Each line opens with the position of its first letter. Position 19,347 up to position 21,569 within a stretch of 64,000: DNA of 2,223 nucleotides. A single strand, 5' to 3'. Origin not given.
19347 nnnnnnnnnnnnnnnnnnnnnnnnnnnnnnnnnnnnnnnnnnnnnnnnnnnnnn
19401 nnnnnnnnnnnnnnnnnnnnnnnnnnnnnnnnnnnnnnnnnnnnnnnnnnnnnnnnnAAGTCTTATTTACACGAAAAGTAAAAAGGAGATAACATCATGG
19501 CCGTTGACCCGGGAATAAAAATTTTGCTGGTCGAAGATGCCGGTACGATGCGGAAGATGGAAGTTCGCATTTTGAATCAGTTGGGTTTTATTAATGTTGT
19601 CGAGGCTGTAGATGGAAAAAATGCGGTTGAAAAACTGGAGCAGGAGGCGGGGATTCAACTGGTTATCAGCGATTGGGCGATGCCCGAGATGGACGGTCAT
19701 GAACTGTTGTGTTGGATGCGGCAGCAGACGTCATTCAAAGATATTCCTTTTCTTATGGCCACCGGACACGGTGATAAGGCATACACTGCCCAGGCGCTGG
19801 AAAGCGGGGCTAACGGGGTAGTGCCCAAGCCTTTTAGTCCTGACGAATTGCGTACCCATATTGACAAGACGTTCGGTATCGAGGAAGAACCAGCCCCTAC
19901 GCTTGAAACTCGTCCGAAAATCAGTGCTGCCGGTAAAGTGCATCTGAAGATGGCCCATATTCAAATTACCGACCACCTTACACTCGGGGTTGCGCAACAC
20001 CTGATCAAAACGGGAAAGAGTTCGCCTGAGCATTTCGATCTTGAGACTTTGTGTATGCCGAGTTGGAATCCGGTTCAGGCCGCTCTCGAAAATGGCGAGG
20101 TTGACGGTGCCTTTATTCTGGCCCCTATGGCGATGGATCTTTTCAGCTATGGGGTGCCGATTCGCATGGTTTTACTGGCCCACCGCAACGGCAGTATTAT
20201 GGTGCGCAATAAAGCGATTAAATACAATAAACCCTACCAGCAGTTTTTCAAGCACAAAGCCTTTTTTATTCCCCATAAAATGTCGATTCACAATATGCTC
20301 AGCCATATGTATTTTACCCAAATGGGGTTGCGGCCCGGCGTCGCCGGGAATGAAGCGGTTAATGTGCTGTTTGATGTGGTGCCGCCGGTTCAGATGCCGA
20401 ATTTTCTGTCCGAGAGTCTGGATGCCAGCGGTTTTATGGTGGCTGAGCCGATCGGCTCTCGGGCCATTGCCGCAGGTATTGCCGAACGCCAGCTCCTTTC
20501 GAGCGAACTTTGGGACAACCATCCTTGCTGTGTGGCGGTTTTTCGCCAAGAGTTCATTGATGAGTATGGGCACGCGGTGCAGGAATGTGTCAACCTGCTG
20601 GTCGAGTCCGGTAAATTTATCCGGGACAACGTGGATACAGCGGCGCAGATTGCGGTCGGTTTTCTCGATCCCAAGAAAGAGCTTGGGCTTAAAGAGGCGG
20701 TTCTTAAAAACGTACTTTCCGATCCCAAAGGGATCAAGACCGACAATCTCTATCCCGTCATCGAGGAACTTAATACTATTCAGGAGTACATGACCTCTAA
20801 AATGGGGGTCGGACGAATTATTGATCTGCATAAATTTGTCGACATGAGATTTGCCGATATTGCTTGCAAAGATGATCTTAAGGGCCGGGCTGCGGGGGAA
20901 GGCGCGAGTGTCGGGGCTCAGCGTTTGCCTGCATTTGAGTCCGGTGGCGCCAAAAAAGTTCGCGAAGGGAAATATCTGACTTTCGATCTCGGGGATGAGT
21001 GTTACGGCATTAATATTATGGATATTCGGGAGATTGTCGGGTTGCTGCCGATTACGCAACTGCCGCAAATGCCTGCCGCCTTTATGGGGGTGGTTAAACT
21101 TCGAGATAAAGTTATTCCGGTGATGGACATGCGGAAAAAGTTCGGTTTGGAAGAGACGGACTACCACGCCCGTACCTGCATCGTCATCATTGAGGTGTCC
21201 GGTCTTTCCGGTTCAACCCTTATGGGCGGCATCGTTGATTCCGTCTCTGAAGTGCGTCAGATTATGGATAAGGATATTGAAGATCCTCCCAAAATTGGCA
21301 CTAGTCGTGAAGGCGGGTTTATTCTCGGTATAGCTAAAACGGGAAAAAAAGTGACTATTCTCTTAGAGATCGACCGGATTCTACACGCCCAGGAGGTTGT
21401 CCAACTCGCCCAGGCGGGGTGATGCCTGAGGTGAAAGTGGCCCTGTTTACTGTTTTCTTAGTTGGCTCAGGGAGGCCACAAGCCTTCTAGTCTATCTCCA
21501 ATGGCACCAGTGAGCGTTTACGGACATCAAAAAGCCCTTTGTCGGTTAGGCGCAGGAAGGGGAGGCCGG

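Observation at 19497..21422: REC - ThiY/NMT1-like binding-fold - CheW fusion protein directly downstream of thiFSGH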

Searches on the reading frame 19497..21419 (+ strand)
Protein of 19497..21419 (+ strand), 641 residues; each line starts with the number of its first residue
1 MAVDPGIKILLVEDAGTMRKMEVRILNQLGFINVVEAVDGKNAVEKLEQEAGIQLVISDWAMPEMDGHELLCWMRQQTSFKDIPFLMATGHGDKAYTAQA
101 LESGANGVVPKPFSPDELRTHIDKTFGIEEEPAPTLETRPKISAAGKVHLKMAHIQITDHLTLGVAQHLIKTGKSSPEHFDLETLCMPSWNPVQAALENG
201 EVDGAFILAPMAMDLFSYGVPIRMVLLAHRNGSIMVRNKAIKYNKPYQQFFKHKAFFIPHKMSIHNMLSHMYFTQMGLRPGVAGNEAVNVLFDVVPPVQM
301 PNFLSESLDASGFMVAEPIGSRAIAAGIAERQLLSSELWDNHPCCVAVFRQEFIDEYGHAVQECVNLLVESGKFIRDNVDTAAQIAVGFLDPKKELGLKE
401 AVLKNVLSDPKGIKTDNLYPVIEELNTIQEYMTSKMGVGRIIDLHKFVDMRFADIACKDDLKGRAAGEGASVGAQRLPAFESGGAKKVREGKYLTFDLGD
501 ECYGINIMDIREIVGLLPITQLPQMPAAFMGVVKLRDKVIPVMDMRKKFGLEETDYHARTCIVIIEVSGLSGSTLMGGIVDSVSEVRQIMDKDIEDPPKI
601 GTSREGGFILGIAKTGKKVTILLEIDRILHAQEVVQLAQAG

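Call 3: search_protein_families(library=pfam, proteins=[window:19497-21419:+], max_evalue=1)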
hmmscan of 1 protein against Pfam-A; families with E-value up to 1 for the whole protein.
window:19497-21419:+ (641 aa): 3 families
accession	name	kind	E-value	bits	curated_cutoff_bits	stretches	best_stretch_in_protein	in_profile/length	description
PF01584.24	CheW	-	1e-34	119.6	23.5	1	492-632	1-137/138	CheW-like domain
PF13379.11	NMT1_2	-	2.2e-28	100.2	24.7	1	145-386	3-248/252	NMT1-like family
PF00072.30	Response_reg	-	1.8e-25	89.7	30.2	1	9-122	1-110/111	Response regulator receiver domain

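Call 4: search_protein_families(library=ncbifam, proteins=[window:19497-21419:+], max_evalue=1)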
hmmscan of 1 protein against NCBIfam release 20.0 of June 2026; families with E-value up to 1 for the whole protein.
window:19497-21419:+ (641 aa): 94 families (the best 25 are shown)
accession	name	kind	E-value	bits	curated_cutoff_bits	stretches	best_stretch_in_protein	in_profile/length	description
NF007901.0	PRK10610.1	equivalog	1.1e-25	90.2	189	1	4-126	3-124/129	chemotaxis response regulator CheY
NF007903.0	PRK10612.1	equivalog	1.4e-22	80.2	260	1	491-637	17-159/167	chemotaxis protein CheW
NF041866.1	EpsW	equivalog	6e-20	71.2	200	1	9-123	8-122/131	exopolysaccharide biosynthesis response regulator EpsW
NF046020.1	HisKinCckABruc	equivalog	2.1e-18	65.6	1000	1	8-123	751-864/868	cell cycle histidine kinase CckA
TIGR02154.1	PhoB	equivalog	4.6e-17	62.1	296.2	1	8-123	4-117/226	phosphate regulon transcriptional regulator PhoB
NF007546.0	PRK10161.1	equivalog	1.8e-16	60.4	471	1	8-123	4-117/229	phosphate response regulator transcription factor PhoB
NF045944.1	ResRegRpaBCyano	equivalog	1.3e-15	57.5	330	1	10-128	1-114/229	response regulator transcription factor RpaB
NF007005.1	PRK09468.1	equivalog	1.8e-14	53.8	331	1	8-153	5-147/237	osmolarity response regulator transcription factor OmpR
NF006900.1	PRK09390.1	equivalog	5.9e-14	52.1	255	1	9-170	7-163/203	response regulator FixJ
NF001965.0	PRK00742.1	subfamily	2.9e-13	49.8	293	1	7-114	4-110/357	chemotaxis-specific protein-glutamate methyltransferase CheB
NF041734.1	resp_reg_RppA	equivalog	3e-13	49.7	250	1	8-122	2-114/229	two-component system response regulator RppA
NF040689.1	MtrAB_MtrA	equivalog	5e-13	48.9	300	1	9-130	1-117/219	MtrAB system response regulator MtrA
NF046026.1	HisKinCckACaul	equivalog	9.3e-13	47.1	1000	1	8-114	560-664/678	cell cycle histidine kinase CckA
NF046022.1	RespRegCpdRBruc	equivalog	1.4e-12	47.7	180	1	7-126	2-117/120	cell cycle two-component system response regulator CpdR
NF050064.1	BlResRespRegCbrR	equivalog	2.3e-12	46.6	600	1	20-127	137-242/415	bile resistance response regulator CbrR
TIGR01728.1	SsuA_fam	subfamily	5.7e-12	45.4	163.5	1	178-405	25-245/290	aliphatic sulfonate ABC transporter substrate-binding protein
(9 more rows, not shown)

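Call 7: find_homologous_proteins(query=window:19497-21419:+, max_evalue=1e-10)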
Query window:19497-21419:+ (641 aa): 1037 proteins with E <= 1e-10 among 8000 candidates; the best 120 are listed.
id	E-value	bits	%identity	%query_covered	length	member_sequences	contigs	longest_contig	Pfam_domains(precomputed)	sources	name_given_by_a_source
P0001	0.0e+0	1376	95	100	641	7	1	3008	PF13379.12,PF01584.25,PF00072.31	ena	-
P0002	0.0e+0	1295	88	100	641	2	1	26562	PF13379.12,PF01584.25,PF00072.31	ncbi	-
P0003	0.0e+0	1131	78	100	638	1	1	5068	PF13379.12,PF01584.25,PF00072.31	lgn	-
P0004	0.0e+0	1049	72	100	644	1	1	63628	PF13379.12,PF01584.25,PF00072.31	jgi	jgi:chemotaxis signal transduction protein/ABC-type nitrate/sulfonate/bicarbonate transport system s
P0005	0.0e+0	1037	71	100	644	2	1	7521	PF13379.12,PF01584.25,PF00072.31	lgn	-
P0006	0.0e+0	1035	72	100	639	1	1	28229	PF13379.12,PF01584.25,PF00072.31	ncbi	-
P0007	0.0e+0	1032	53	70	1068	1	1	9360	PF13379.12,PF00072.31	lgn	-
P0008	0.0e+0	1028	71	100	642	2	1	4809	PF13379.12,PF01584.25,PF00072.31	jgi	jgi:chemotaxis signal transduction protein/ABC-type nitrate/sulfonate/bicarbonate transport system s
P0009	0.0e+0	1026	72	100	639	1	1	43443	PF13379.12,PF01584.25,PF00072.31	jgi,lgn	jgi:chemotaxis signal transduction protein/CheY-like chemotaxis protein/ABC-type nitrate/sulfonate/b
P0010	0.0e+0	1021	70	100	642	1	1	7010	PF13379.12,PF01584.25,PF00072.31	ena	-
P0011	0.0e+0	1018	71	100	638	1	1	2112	PF13379.12,PF01584.25,PF00072.31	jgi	jgi:chemotaxis signal transduction protein/ABC-type nitrate/sulfonate/bicarbonate transport system s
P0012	0.0e+0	1018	72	100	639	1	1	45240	PF13379.12,PF01584.25,PF00072.31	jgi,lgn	-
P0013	0.0e+0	1018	71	100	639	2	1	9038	PF13379.12,PF01584.25,PF00072.31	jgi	jgi:chemotaxis signal transduction protein/ABC-type nitrate/sulfonate/bicarbonate transport system s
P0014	0.0e+0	1017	71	100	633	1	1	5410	PF13379.12,PF01584.25,PF00072.31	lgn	-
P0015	0.0e+0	1016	71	100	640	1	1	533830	PF13379.12,PF01584.25,PF00072.31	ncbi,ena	-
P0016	0.0e+0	1012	70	100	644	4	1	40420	PF13379.12,PF01584.25,PF00072.31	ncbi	ncbi:MAG: chemotaxis protein CheW [Pseudomonadota bacterium]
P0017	6.9e-298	1007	69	100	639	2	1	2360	PF13379.12,PF01584.25,PF00072.31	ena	-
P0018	7.2e-297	1004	69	100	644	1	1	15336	PF13379.12,PF01584.25,PF00072.31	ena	-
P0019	1.5e-290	983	71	97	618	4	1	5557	PF13379.12,PF01584.25,PF00072.31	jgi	jgi:chemotaxis signal transduction protein/ABC-type nitrate/sulfonate/bicarbonate transport system s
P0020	1.6e-287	973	66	100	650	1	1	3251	PF13379.12,PF01584.25,PF00072.31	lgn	-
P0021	1.1e-284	964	66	100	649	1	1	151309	PF13379.12,PF01584.25,PF00072.31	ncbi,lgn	-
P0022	1.7e-284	963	67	100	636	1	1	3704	PF13379.12,PF01584.25,PF00072.31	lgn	-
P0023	2.5e-282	956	65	100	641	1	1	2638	PF13379.12,PF01584.25,PF00072.31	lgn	-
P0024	3.1e-282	956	66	100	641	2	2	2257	PF13379.12,PF01584.25,PF00072.31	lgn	-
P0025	3.5e-282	956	66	100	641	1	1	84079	PF13379.12,PF01584.25,PF00072.31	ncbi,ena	-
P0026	4.1e-282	955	66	100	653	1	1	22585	PF13379.12,PF01584.25,PF00072.31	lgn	-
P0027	4.8e-282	955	66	100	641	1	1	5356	PF13379.12,PF01584.25,PF00072.31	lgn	-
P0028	6.3e-281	951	66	100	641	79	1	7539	PF13379.12,PF01584.25,PF00072.31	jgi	-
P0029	8.4e-281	951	65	100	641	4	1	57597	PF13379.12,PF01584.25,PF00072.31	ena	-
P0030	1.5e-280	950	65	99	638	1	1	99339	PF13379.12,PF01584.25,PF00072.31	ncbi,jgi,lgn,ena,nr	ncbi:MAG TPA: ABC transporter substrate-binding protein [Deltaproteobacteria bacterium]|nr:ABC trans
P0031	2.9e-280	949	66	100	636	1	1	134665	PF13379.12,PF01584.25,PF00072.31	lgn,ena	-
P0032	3.8e-280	949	66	100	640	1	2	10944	PF13379.12,PF01584.25,PF00072.31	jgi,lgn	-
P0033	1.5e-279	947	66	100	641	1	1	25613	PF13379.12,PF01584.25,PF00072.31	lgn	-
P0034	7.3e-279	945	66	100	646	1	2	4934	PF13379.12,PF01584.25,PF00072.31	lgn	-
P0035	1.9e-278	943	65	100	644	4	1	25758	PF13379.12,PF01584.25,PF00072.31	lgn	-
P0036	2.5e-278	943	65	100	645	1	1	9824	PF13379.12,PF01584.25,PF00072.31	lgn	-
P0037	5.3e-278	942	66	100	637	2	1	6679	PF13379.12,PF01584.25,PF00072.31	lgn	-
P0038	1.3e-277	941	65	100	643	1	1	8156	PF13379.12,PF01584.25,PF00072.31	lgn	-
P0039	4.6e-276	935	65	100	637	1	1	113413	PF13379.12,PF01584.25,PF00072.31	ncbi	ncbi:MAG: chemotaxis protein CheW [Thermodesulfobacteriota bacterium]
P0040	6.7e-276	935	65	99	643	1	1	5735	PF13379.12,PF01584.25,PF00072.31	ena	-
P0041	1.1e-274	931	64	100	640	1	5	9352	PF13379.12,PF01584.25,PF00072.31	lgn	-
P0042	1.6e-273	927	65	100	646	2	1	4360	PF13379.12,PF01584.25,PF00072.31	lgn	-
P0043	9.1e-273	925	65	100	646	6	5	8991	PF13379.12,PF01584.25,PF00072.31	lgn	-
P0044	9.5e-273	924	64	100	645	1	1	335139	PF13379.12,PF01584.25,PF00072.31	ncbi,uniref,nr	ncbi:chemotaxis protein CheW [Desulfurivibrio dismutans]|uniref:chemotaxis protein CheW n=1 Tax=Desu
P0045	1.2e-272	924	64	99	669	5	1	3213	PF13379.12,PF01584.25,PF00072.31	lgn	-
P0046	2.8e-272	923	64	99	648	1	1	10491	PF13379.12,PF01584.25,PF00072.31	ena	-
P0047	3.9e-272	922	64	100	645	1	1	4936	PF13379.12,PF01584.25,PF00072.31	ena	-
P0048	4.2e-272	922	64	100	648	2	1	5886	PF13379.12,PF01584.25,PF00072.31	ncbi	-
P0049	8.6e-271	918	65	99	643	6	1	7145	PF13379.12,PF01584.25,PF00072.31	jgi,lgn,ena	-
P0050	2.8e-270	916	64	100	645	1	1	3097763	PF13379.12,PF01584.25,PF00072.31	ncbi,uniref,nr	ncbi:chemotaxis protein CheW [Desulfurivibrio alkaliphilus]|uniref:Response regulator receiver modul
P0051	2.9e-270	916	63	100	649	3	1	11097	PF13379.12,PF01584.25,PF00072.31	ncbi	ncbi:MAG: chemotaxis protein CheW [Desulfurivibrio sp.]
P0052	5.5e-270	915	63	100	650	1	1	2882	PF13379.12,PF01584.25,PF00072.31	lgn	-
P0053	1.3e-268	911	63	100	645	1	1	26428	PF13379.12,PF01584.25,PF00072.31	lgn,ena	-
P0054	7.6e-268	908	64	100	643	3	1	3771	PF13379.12,PF01584.25,PF00072.31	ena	-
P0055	8.2e-267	905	62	100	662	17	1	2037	PF13379.12,PF01584.25,PF00072.31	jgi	jgi:chemotaxis signal transduction protein/CheY-like chemotaxis protein/ABC-type nitrate/sulfonate/b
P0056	1.9e-266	904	63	100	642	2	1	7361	PF13379.12,PF01584.25,PF00072.31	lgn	-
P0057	2.6e-265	900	63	100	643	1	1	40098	PF13379.12,PF01584.25,PF00072.31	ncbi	-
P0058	4.4e-264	896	62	99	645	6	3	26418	PF13379.12,PF01584.25,PF00072.31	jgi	jgi:chemotaxis signal transduction protein/CheY-like chemotaxis protein/ABC-type nitrate/sulfonate/b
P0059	6.2e-264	895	60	100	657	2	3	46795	PF13379.12,PF01584.25,PF00072.31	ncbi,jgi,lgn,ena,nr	ncbi:MAG: response regulator [Desulfobacterium sp.]|nr:response regulator [Desulfobacterium sp.] MBU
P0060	1.1e-263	895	62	100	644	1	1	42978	PF13379.12,PF01584.25,PF00072.31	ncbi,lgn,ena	-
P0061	6.0e-263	892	62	98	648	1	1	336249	PF13379.12,PF01584.25,PF00072.31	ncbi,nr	ncbi:MAG: chemotaxis protein CheW [Desulfurivibrio sp.]|nr:chemotaxis protein CheW [Desulfurivibrio 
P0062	7.3e-263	892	64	97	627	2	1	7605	PF13379.12,PF01584.25,PF00072.31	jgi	jgi:chemotaxis signal transduction protein/ABC-type nitrate/sulfonate/bicarbonate transport system s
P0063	1.0e-262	891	62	100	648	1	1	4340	PF13379.12,PF01584.25,PF00072.31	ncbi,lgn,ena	-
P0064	1.2e-262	891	59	100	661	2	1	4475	PF13379.12,PF01584.25,PF00072.31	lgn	-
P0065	2.0e-262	890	61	100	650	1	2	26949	PF13379.12,PF01584.25,PF00072.31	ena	-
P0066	2.1e-262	890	61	100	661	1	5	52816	PF13379.12,PF01584.25,PF00072.31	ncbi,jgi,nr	ncbi:MAG: chemotaxis protein CheW [Deltaproteobacteria bacterium]|nr:chemotaxis protein CheW [Deltap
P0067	8.3e-262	888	62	100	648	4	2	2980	PF13379.12,PF01584.25,PF00072.31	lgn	-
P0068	1.5e-261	887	63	100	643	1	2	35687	PF13379.12,PF01584.25,PF00072.31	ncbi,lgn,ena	-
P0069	6.1e-261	885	59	100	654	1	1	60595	PF13379.12,PF01584.25,PF00072.31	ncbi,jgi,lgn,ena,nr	ncbi:MAG: chemotaxis protein CheW [Proteobacteria bacterium]|nr:chemotaxis protein CheW [Pseudomonad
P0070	2.3e-260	884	61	99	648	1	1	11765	PF13379.12,PF01584.25,PF00072.31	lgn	-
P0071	3.5e-260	883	59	100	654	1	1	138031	PF13379.12,PF01584.25,PF00072.31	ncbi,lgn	ncbi:MAG: chemotaxis protein CheW [Pseudomonadota bacterium]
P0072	1.0e-259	881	61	100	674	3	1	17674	PF13379.12,PF01584.25,PF00072.31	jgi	jgi:chemotaxis signal transduction protein/ABC-type nitrate/sulfonate/bicarbonate transport system s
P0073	3.0e-259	880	59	100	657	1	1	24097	PF13379.12,PF01584.25,PF00072.31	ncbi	-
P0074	5.7e-259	879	60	100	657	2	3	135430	PF13379.12,PF01584.25,PF00072.31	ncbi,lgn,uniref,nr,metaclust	ncbi:chemotaxis protein CheW [Desulfobacterium sp. N47]|uniref:Response regulator receiver modulated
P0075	6.0e-259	879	58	100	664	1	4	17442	PF13379.12,PF01584.25,PF00072.31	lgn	-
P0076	5.3e-258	876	60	100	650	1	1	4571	PF13379.12,PF01584.25,PF00072.31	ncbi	-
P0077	1.2e-257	875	59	100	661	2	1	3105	PF13379.12,PF01584.25,PF00072.31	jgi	-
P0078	1.8e-257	874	61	100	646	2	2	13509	PF13379.12,PF01584.25,PF00072.31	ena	-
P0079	4.4e-257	873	59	100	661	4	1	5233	PF13379.12,PF01584.25,PF00072.31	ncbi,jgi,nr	ncbi:MAG: chemotaxis protein CheW [Deltaproteobacteria bacterium]|nr:chemotaxis protein CheW [Deltap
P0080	1.2e-256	871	60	100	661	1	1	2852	PF13379.12,PF01584.25,PF00072.31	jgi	-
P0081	1.5e-256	871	58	100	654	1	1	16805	PF13379.12,PF01584.25,PF00072.31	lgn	-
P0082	2.8e-256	870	60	100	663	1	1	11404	PF13379.12,PF01584.25,PF00072.31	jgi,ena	-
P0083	1.0e-255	868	59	100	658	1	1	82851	PF13379.12,PF01584.25,PF00072.31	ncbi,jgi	jgi:chemotaxis signal transduction protein/ABC-type nitrate/sulfonate/bicarbonate transport system s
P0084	4.6e-254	863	62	100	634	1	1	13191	PF13379.12,PF01584.25,PF00072.31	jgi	jgi:chemotaxis signal transduction protein/ABC-type nitrate/sulfonate/bicarbonate transport system s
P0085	1.2e-253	861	59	99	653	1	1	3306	PF13379.12,PF01584.25,PF00072.31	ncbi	-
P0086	2.1e-253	861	58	100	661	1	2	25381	PF13379.12,PF01584.25,PF00072.31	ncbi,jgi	-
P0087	2.5e-252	857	60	100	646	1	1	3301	PF13379.12,PF01584.25,PF00072.31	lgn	-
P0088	6.8e-249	846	72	82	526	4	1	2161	PF13379.12,PF01584.25,PF00072.31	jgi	jgi:ABC-type nitrate/sulfonate/bicarbonate transport system substrate-binding protein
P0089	5.8e-248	843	58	100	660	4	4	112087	PF13379.12,PF01584.25,PF00072.31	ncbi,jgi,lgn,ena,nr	ncbi:MAG: response regulator receiver protein [Deltaproteobacteria bacterium HGW-Deltaproteobacteria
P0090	1.1e-247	842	57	100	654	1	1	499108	PF13379.12,PF01584.25,PF00072.31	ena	-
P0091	6.1e-247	839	59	100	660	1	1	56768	PF13379.12,PF01584.25,PF00072.31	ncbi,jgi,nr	ncbi:MAG: response regulator [Desulfobacteraceae bacterium]|nr:MAG: response regulator [Desulfobacte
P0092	3.9e-246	837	58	100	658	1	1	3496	PF13379.12,PF01584.25,PF00072.31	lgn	-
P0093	3.2e-244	830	57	100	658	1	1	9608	PF13379.12,PF01584.25,PF00072.31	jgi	jgi:chemotaxis signal transduction protein/ABC-type nitrate/sulfonate/bicarbonate transport system s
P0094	1.5e-239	815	58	98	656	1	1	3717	PF13379.12,PF01584.25,PF00072.31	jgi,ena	-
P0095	4.3e-238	810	55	100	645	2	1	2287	PF13379.12,PF01584.25,PF00072.31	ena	-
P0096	6.1e-238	809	55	100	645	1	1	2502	PF13379.12,PF01584.25,PF00072.31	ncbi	-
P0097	9.8e-238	809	56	100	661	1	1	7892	PF13379.12,PF01584.25,PF00072.31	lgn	-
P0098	1.4e-235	802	55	100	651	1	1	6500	PF13379.12,PF01584.25,PF00072.31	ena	-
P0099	3.0e-235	801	57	99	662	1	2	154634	PF13379.12,PF01584.25,PF00072.31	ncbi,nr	ncbi:MAG: Sensor histidine kinase RcsC [Syntrophus sp. SKADARSKE-3]|nr:Sensor histidine kinase RcsC 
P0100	1.8e-233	795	57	99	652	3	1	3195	PF13379.12,PF01584.25,PF00072.31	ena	-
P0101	4.0e-233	794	55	100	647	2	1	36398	PF13379.12,PF01584.25,PF00072.31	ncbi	-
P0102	2.2e-232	791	64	85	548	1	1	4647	PF13379.12,PF01584.25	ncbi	ncbi:MAG: chemotaxis protein CheW, partial [Desulfurivibrionaceae bacterium]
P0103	4.0e-232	790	65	85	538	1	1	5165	PF13379.12,PF01584.25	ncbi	ncbi:MAG: chemotaxis protein CheW, partial [Desulfurivibrionaceae bacterium]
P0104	6.2e-232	790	56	98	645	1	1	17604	PF13379.12,PF01584.25,PF00072.31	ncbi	-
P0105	6.2e-231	786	55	98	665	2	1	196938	PF13379.12,PF01584.25,PF00072.31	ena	-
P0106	9.7e-231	786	55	100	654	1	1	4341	PF13379.12,PF01584.25,PF00072.31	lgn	-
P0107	1.5e-230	785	54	100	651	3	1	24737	PF13379.12,PF01584.25,PF00072.31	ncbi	-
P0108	2.7e-230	784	55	98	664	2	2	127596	PF13379.12,PF01584.25,PF00072.31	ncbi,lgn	-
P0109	8.4e-229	779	55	98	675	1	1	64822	PF13379.12,PF01584.25,PF00072.31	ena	-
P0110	1.3e-228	779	54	98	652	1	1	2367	PF13379.12,PF01584.25,PF00072.31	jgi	jgi:chemotaxis signal transduction protein/CheY-like chemotaxis protein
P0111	5.8e-228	777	73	72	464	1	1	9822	PF13379.12,PF00072.31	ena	-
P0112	8.6e-228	776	56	99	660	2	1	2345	PF13379.12,PF01584.25,PF00072.31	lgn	-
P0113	1.2e-227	775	55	99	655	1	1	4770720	PF13379.12,PF01584.25,PF00072.31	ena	-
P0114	2.4e-227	774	55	98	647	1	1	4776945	PF13379.12,PF01584.25,PF00072.31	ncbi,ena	-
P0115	3.6e-227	774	55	100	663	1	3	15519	PF13379.12,PF01584.25,PF00072.31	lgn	-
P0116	4.3e-227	774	55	98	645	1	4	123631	PF13379.12,PF01584.25,PF00072.31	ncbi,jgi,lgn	jgi:chemotaxis signal transduction protein/ABC-type nitrate/sulfonate/bicarbonate transport system s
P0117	4.3e-227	774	55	98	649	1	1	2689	PF13379.12,PF01584.25,PF00072.31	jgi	jgi:chemotaxis signal transduction protein/ABC-type nitrate/sulfonate/bicarbonate transport system s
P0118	4.7e-227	774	54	97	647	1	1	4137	PF13379.12,PF01584.25,PF00072.31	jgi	jgi:chemotaxis signal transduction protein/CheY-like chemotaxis protein/ABC-type nitrate/sulfonate/b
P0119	4.9e-227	773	54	97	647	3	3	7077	PF13379.12,PF01584.25,PF00072.31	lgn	-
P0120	1.4e-226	772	55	98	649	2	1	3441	PF13379.12,PF01584.25,PF00072.31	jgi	jgi:chemotaxis signal transduction protein/ABC-type nitrate/sulfonate/bicarbonate transport system s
